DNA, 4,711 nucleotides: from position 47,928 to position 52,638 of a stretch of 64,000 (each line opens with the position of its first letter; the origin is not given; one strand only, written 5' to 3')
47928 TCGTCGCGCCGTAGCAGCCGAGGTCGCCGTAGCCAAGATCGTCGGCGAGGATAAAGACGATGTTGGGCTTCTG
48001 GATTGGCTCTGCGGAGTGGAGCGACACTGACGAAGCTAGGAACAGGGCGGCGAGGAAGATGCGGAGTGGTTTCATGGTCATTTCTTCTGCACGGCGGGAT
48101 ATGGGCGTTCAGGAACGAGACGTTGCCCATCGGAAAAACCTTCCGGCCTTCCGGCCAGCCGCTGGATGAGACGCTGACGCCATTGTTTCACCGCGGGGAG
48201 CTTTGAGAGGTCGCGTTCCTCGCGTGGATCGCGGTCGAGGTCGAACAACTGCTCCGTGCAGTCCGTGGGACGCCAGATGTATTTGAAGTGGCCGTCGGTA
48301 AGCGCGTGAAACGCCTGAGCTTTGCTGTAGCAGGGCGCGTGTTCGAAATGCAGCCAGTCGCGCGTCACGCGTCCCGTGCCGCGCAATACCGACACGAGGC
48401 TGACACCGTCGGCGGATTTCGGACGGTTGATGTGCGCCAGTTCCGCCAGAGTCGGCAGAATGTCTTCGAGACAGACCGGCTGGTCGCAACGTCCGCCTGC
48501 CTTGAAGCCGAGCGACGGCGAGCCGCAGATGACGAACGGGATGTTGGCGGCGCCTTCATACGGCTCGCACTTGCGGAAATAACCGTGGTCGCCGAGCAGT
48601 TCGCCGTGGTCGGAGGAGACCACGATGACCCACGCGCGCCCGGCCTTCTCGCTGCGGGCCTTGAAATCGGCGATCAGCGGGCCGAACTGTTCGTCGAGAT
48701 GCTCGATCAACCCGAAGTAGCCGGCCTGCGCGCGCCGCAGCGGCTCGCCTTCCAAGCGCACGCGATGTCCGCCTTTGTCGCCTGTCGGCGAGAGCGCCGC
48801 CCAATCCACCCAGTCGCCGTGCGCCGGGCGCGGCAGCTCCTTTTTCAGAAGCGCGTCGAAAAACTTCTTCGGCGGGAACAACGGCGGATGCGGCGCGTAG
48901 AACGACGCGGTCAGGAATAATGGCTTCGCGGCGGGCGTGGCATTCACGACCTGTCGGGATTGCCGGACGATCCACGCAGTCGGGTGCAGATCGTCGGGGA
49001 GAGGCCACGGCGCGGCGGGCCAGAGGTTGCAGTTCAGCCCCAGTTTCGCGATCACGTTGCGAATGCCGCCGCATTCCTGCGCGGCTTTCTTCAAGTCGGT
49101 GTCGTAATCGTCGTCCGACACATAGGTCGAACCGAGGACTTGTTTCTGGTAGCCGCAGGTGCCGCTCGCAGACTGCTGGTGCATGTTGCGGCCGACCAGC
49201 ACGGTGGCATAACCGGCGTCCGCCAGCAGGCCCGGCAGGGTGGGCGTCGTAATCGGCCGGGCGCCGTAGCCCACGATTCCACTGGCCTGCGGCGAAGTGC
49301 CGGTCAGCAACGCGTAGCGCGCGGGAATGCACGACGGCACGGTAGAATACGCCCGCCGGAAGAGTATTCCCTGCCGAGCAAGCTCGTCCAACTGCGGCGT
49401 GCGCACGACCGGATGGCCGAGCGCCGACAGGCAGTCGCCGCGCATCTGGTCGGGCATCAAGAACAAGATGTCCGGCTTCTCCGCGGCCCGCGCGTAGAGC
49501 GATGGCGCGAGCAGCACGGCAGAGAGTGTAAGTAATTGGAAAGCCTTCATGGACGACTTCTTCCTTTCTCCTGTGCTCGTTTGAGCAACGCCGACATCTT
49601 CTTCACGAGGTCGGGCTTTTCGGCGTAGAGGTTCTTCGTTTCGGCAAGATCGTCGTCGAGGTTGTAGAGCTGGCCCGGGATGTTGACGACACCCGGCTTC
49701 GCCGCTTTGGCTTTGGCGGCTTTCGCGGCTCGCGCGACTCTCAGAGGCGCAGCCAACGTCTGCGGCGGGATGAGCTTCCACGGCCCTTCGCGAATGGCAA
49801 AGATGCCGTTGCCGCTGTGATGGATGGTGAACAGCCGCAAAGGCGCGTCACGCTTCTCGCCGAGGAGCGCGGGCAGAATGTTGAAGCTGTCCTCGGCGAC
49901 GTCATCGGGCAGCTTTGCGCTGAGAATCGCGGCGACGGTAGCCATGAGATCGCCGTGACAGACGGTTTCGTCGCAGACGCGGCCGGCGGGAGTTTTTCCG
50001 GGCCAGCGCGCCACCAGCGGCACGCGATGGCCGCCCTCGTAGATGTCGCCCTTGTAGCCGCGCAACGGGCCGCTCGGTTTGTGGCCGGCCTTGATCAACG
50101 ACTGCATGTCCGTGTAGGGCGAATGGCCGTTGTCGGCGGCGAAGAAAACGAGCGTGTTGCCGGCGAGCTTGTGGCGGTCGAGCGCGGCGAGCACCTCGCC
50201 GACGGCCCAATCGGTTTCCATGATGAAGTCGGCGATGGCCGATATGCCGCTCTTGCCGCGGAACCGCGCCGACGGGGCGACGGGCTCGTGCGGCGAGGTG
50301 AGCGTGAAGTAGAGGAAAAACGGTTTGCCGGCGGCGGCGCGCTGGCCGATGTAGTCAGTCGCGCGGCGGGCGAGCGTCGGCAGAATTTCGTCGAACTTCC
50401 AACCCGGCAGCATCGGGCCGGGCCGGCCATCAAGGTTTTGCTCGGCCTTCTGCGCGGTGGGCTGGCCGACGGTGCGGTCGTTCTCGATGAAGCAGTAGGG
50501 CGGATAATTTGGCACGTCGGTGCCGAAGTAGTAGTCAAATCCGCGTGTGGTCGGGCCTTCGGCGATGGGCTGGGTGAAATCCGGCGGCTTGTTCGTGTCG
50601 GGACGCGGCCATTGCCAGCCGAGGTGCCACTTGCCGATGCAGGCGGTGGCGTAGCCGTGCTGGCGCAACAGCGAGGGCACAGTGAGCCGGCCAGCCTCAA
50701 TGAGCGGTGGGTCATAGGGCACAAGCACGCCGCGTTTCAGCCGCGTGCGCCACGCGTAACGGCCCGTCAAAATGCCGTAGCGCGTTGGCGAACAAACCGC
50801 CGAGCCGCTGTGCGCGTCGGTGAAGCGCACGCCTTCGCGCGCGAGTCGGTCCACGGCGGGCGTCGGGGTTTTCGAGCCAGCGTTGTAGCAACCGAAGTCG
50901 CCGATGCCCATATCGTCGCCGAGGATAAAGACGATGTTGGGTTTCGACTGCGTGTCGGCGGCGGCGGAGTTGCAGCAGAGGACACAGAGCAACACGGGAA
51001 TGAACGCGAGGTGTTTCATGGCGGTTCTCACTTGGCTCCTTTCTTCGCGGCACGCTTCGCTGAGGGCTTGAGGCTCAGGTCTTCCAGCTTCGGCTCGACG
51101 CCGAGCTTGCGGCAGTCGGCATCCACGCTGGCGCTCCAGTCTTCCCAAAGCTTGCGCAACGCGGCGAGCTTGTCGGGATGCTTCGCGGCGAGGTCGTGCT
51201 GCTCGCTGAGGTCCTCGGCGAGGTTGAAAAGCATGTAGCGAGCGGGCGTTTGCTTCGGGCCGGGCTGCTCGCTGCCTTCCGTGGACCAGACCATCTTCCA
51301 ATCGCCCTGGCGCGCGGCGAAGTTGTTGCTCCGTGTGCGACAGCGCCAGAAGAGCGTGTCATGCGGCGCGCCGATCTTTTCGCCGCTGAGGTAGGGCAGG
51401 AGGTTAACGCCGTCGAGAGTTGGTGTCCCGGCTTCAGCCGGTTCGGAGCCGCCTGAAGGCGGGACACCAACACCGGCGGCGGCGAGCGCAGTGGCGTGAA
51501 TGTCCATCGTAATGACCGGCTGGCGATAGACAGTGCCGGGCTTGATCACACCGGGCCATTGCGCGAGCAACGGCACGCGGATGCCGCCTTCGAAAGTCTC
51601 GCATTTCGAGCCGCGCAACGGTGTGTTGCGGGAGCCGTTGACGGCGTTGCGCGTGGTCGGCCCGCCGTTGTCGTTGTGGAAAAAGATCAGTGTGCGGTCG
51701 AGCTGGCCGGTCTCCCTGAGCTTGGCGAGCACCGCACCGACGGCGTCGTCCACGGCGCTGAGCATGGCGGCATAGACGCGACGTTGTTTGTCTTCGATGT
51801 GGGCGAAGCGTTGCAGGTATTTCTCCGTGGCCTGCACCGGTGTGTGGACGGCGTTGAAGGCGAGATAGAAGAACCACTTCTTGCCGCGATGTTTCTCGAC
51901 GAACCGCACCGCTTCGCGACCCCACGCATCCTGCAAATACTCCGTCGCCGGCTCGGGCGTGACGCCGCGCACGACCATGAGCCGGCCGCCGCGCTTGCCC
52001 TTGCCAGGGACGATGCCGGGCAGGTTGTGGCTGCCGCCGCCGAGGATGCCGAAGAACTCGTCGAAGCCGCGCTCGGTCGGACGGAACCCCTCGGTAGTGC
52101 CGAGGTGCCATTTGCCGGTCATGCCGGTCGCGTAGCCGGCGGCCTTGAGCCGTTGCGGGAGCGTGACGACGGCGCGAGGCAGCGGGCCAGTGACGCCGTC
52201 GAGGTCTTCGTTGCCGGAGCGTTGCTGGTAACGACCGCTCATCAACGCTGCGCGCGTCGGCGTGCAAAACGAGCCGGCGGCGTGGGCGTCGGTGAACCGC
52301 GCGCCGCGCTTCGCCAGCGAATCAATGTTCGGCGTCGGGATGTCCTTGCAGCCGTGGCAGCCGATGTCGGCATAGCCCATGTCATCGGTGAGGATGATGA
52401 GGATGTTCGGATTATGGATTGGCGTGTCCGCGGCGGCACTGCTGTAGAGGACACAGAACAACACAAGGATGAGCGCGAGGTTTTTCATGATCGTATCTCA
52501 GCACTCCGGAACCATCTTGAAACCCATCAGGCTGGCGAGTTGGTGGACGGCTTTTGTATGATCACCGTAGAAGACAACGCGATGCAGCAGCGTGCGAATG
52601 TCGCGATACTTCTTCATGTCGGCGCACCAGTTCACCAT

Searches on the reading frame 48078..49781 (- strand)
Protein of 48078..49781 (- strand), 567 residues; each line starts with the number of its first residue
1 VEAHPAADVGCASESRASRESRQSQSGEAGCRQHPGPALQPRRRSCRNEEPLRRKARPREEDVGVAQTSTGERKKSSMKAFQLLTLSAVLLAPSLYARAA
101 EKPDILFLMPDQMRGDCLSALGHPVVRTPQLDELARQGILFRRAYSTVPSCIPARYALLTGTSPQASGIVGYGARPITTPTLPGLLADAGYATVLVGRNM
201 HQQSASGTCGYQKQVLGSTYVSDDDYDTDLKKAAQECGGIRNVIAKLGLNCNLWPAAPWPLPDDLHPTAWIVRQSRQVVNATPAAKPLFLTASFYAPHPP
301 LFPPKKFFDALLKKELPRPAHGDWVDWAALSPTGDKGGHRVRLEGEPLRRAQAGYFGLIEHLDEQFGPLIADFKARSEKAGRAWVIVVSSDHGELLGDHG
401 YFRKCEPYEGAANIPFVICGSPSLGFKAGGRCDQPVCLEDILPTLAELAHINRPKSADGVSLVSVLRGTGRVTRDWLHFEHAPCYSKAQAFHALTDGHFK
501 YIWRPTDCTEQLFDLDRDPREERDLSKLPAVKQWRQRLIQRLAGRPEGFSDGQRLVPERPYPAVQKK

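Call 9: search_protein_families(library=pfam, proteins=[window:48078-49781:-], max_evalue=0.001)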
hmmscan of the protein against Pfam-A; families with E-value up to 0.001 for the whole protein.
window:48078-49781:- (567 aa): 3 families
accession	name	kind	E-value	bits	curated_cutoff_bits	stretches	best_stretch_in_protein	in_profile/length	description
PF00884.28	Sulfatase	-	1.1e-34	120.6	25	1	103-451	1-301/301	Sulfatase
PF16347.10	SGSH_C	-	1.2e-10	42.2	29.3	1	397-543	1-149/154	N-sulphoglucosamine sulphohydrolase, C-terminal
PF01663.27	Phosphodiest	-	4.2e-08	33.6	23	1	106-173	2-66/342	Type I phosphodiesterase / nucleotide pyrophosphatase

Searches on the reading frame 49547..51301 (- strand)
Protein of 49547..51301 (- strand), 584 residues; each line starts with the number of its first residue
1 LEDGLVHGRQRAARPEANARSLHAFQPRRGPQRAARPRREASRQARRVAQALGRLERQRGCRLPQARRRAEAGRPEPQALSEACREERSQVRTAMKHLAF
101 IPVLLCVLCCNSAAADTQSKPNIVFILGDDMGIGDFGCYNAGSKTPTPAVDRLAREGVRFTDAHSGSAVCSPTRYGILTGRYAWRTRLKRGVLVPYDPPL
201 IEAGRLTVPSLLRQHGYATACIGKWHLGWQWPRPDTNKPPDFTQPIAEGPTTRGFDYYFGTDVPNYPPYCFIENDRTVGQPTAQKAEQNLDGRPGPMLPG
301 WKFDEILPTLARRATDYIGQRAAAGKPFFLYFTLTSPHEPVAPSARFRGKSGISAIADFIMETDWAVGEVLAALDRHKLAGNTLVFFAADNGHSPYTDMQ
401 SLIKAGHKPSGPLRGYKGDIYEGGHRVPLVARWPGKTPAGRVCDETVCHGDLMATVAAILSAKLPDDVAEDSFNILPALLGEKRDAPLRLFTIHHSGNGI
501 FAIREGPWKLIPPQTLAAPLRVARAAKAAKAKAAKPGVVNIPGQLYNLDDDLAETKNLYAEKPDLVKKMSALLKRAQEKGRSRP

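Call 9: search_protein_families(library=pfam, proteins=[window:49547-51301:-], max_evalue=0.001)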
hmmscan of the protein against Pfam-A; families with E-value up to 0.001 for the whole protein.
window:49547-51301:- (584 aa): 4 families
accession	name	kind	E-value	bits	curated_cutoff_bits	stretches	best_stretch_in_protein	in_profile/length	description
PF00884.28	Sulfatase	-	2.9e-55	188.2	25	1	121-459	1-298/301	Sulfatase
PF16347.10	SGSH_C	-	8.7e-06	26.4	29.3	1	420-476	11-67/154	N-sulphoglucosamine sulphohydrolase, C-terminal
PF14707.11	Sulfatase_C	-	0.00011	23.2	30.9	1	491-577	5-93/127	C-terminal region of aryl-sulfatase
PF01663.27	Phosphodiest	-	0.00026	21.1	23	0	354-402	182-229/342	Type I phosphodiesterase / nucleotide pyrophosphatase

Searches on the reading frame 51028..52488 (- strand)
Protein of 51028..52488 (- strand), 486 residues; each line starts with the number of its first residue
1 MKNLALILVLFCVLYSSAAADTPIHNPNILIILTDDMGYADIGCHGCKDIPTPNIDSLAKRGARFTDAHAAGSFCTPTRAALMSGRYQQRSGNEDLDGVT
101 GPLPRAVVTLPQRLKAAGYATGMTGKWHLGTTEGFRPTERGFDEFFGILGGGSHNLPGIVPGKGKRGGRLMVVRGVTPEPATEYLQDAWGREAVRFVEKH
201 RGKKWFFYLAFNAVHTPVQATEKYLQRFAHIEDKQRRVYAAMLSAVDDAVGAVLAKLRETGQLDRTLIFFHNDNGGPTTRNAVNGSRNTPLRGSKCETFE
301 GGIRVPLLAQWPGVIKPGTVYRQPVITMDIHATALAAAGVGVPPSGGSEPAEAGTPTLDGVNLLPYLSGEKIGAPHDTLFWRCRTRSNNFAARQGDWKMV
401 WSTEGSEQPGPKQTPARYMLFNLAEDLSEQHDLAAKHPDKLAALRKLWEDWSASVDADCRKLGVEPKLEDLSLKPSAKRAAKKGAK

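Call 9: search_protein_families(library=pfam, proteins=[window:51028-52488:-], max_evalue=0.001)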
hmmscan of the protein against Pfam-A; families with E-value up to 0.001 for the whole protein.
window:51028-52488:- (486 aa): 3 families
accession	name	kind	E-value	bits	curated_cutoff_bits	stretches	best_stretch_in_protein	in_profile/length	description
PF00884.28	Sulfatase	-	8.3e-58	196.5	25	1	27-340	1-301/301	Sulfatase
PF14707.11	Sulfatase_C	-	6.2e-08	33.7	30.9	1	375-476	2-117/127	C-terminal region of aryl-sulfatase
PF16347.10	SGSH_C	-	1.7e-05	25.4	29.3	1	299-344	12-57/154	N-sulphoglucosamine sulphohydrolase, C-terminal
